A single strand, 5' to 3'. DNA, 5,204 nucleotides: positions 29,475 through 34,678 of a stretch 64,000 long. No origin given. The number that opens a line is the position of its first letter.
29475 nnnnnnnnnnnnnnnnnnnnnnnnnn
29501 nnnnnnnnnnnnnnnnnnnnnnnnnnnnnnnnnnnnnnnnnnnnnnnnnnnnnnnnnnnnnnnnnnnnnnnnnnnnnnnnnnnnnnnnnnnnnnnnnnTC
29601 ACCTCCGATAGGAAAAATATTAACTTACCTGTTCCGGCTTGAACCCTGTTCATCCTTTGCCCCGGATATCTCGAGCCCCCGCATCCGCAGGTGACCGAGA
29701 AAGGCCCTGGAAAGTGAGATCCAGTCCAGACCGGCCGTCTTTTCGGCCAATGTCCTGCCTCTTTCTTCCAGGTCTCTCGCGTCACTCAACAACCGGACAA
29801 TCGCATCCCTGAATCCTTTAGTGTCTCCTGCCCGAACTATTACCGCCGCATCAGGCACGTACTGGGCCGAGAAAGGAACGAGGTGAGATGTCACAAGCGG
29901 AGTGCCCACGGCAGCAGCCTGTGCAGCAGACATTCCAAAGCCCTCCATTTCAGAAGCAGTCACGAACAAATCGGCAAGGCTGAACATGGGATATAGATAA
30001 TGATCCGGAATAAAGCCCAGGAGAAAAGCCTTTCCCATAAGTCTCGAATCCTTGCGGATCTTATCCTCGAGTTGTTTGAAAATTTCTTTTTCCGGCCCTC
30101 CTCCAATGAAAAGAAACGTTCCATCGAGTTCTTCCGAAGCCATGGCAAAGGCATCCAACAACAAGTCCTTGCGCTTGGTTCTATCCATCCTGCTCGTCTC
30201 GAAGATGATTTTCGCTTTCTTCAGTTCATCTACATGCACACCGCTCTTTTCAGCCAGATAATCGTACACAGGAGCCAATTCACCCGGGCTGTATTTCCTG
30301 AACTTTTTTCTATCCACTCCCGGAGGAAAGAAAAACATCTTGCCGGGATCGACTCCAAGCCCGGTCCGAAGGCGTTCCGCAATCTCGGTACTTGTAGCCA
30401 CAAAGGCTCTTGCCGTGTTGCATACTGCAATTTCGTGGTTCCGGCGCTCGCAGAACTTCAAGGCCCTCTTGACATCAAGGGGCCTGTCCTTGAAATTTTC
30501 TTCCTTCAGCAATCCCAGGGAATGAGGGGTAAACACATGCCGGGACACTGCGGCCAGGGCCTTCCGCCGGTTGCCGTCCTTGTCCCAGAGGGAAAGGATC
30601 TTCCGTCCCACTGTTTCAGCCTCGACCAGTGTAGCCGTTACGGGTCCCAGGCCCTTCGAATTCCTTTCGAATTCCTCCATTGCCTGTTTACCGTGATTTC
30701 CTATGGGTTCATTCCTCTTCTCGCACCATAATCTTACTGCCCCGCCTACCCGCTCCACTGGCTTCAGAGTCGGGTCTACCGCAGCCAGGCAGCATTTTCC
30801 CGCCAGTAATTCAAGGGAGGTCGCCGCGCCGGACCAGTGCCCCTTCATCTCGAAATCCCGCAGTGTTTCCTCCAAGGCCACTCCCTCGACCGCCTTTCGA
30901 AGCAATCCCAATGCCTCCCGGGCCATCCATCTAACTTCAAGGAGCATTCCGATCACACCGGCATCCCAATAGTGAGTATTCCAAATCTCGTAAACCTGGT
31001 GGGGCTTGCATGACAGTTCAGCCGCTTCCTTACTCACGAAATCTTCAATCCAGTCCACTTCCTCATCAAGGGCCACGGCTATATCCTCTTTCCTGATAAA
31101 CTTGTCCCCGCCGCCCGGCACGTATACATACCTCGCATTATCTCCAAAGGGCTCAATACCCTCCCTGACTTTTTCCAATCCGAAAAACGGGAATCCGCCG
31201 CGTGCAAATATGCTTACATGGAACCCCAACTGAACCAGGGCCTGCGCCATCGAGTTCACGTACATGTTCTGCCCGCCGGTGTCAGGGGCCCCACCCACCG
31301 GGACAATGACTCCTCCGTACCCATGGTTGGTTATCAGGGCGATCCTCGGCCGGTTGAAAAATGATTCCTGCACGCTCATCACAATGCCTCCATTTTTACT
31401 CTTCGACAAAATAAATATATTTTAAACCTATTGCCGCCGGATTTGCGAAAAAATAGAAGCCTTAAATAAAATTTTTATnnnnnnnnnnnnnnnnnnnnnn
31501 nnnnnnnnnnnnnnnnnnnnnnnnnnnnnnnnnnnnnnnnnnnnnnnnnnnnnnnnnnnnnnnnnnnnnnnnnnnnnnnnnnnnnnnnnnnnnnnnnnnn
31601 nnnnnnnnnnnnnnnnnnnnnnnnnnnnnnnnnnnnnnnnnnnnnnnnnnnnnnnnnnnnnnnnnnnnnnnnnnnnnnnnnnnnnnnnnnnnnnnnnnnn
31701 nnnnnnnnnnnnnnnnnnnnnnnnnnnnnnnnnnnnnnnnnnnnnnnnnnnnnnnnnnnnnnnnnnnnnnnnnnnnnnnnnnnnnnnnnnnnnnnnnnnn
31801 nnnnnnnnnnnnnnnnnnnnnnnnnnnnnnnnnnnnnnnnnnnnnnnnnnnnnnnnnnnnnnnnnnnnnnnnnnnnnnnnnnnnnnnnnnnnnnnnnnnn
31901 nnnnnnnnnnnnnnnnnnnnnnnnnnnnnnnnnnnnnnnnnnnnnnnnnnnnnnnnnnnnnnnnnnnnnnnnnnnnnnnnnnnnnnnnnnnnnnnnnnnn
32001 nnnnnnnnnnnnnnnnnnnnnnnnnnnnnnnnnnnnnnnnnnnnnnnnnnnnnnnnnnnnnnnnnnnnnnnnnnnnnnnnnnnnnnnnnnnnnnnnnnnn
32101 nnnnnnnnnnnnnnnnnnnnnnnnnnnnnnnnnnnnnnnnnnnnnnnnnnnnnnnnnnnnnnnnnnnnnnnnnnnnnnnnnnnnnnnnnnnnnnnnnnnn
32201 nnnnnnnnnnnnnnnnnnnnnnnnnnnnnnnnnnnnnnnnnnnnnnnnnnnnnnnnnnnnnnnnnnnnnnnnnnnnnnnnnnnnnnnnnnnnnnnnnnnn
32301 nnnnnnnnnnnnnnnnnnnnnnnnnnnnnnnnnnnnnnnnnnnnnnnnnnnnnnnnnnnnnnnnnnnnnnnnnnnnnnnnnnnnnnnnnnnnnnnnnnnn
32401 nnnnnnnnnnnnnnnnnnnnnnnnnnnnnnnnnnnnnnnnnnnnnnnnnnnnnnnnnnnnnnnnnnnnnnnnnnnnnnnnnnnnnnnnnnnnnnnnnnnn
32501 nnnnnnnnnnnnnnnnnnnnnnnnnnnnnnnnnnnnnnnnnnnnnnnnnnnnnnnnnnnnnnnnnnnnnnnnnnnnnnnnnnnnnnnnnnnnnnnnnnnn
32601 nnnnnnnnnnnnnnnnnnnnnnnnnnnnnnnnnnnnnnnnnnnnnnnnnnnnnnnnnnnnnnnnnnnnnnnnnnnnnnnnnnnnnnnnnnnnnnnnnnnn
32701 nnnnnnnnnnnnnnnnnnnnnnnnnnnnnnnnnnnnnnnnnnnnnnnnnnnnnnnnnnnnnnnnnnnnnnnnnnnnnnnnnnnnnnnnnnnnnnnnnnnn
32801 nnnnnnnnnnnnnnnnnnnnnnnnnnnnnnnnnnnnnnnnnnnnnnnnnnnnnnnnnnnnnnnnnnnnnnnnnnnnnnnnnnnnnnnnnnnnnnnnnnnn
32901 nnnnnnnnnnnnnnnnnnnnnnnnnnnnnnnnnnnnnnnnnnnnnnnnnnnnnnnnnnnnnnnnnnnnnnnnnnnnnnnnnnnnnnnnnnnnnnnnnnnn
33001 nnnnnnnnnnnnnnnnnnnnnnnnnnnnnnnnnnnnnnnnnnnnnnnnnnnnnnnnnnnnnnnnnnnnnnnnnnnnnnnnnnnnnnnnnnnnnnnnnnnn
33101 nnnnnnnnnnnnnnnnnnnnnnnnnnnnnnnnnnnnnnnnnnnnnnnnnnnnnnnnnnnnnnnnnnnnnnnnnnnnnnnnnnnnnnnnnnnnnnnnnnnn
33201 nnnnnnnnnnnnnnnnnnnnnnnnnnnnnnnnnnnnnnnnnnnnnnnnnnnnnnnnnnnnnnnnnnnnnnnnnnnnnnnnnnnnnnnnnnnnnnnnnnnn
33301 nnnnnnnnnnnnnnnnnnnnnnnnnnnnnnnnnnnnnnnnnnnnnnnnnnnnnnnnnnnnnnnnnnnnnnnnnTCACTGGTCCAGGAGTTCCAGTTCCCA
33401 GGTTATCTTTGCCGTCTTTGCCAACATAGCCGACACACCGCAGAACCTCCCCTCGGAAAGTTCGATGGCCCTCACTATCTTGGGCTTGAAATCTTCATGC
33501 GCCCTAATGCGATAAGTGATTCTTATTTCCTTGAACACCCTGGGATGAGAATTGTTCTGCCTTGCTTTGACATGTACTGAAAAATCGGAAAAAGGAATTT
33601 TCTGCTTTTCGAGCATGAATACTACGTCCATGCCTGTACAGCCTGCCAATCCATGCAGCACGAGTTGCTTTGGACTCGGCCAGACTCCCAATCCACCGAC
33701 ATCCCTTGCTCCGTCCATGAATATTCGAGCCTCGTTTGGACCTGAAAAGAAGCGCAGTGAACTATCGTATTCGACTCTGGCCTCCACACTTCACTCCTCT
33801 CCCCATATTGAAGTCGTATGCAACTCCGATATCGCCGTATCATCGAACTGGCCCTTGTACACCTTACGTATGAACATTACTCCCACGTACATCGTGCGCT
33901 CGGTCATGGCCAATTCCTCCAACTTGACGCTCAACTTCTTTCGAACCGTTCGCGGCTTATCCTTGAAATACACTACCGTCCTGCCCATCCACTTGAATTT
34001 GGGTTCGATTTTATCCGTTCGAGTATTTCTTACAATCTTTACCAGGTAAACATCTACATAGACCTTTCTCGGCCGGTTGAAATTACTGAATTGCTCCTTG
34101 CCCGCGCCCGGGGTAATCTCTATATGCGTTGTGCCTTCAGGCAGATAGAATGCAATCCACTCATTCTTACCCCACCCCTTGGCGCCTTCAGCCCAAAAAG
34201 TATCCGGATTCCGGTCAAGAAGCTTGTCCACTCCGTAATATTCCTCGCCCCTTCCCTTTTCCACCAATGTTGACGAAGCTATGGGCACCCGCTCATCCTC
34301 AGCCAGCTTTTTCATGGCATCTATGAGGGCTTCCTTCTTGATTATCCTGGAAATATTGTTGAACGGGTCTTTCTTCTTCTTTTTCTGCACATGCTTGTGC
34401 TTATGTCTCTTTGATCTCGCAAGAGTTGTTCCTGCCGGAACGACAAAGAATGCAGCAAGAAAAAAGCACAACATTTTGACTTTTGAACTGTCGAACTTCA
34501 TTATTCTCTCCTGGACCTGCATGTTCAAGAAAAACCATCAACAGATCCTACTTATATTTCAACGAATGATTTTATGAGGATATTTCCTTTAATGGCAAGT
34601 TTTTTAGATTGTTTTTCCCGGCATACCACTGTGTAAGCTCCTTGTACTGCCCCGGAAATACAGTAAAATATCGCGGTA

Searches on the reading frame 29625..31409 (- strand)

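Call 4: search_protein_families(library=pfam, proteins=[window:29625-31409:-], max_evalue=1)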
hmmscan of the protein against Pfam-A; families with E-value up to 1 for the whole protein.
window:29625-31409:- (594 aa): 7 families
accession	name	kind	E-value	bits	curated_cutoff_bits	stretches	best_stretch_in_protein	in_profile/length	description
PF00534.26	Glycos_transf_1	-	1.1e-19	71.1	26.4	1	397-547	13-161/172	Glycosyl transferases group 1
PF13692.12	Glyco_trans_1_4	-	1.4e-18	68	27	1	401-543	3-142/142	Glycosyl transferases group 1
PF13439.12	Glyco_transf_4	-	6.9e-13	49.4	28.5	2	287-367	95-168/170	Glycosyltransferase Family 4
PF13579.12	Glyco_trans_4_4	-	1.8e-09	38.5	29.7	2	289-364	95-158/158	Glycosyl transferase 4-like domain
PF20706.3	GT4-conflict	-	1.7e-07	31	26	1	306-556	123-370/385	Family 4 Glycosyltransferase in conflict systems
PF00862.26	GT-B_Sucrose_synth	-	0.24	10.6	23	1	22-59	15-51/290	Sucrose synthase first GT-B domain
PF01257.25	2Fe-2S_thioredx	-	0.26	11.6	24.8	1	324-357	65-98/145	Thioredoxin-like [2Fe-2S] ferredoxin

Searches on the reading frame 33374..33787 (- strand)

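Call 4: search_protein_families(library=pfam, proteins=[window:33374-33787:-], max_evalue=1)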
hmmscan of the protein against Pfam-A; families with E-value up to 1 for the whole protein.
window:33374-33787:- (137 aa): 2 families
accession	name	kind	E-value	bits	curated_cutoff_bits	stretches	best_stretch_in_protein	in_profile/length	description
PF02566.24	OsmC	-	1.7e-17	64.1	27.5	1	37-131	6-100/100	OsmC-like protein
PF14647.11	FAM91_N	-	0.14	11.8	25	1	61-116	3-57/307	FAM91 N-terminus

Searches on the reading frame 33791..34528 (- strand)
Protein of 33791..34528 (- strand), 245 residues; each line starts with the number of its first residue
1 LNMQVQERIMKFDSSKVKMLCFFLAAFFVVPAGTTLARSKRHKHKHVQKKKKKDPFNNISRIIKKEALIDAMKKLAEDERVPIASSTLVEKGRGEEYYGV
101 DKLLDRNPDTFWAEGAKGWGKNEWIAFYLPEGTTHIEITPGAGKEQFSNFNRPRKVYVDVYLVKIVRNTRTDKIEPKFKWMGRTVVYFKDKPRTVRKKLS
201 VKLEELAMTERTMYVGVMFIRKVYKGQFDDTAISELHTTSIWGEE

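Call 4: search_protein_families(library=pfam, proteins=[window:33791-34528:-], max_evalue=1)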
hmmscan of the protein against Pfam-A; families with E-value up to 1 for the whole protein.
window:33791-34528:- (245 aa): 2 families
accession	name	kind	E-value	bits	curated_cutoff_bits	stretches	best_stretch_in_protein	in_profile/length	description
PF25302.1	NADase_transloc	-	9.5e-10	39.3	27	1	84-236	12-143/146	NAD glycohydrolase translocation F5/8 type C domain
PF04564.21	U-box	-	0.14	12.8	21.4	1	29-59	19-47/73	U-box domain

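Call 5: search_protein_families(library=ncbifam, proteins=[window:33791-34528:-], max_evalue=1)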
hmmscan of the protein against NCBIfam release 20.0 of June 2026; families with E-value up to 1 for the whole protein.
window:33791-34528:- (245 aa): 1 family
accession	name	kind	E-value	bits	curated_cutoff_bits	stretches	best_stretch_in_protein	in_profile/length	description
NF047619.1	NADase_discoid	domain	1.8e-15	57.2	38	1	84-236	1-129/130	NADase-type glycan-binding domain-containing protein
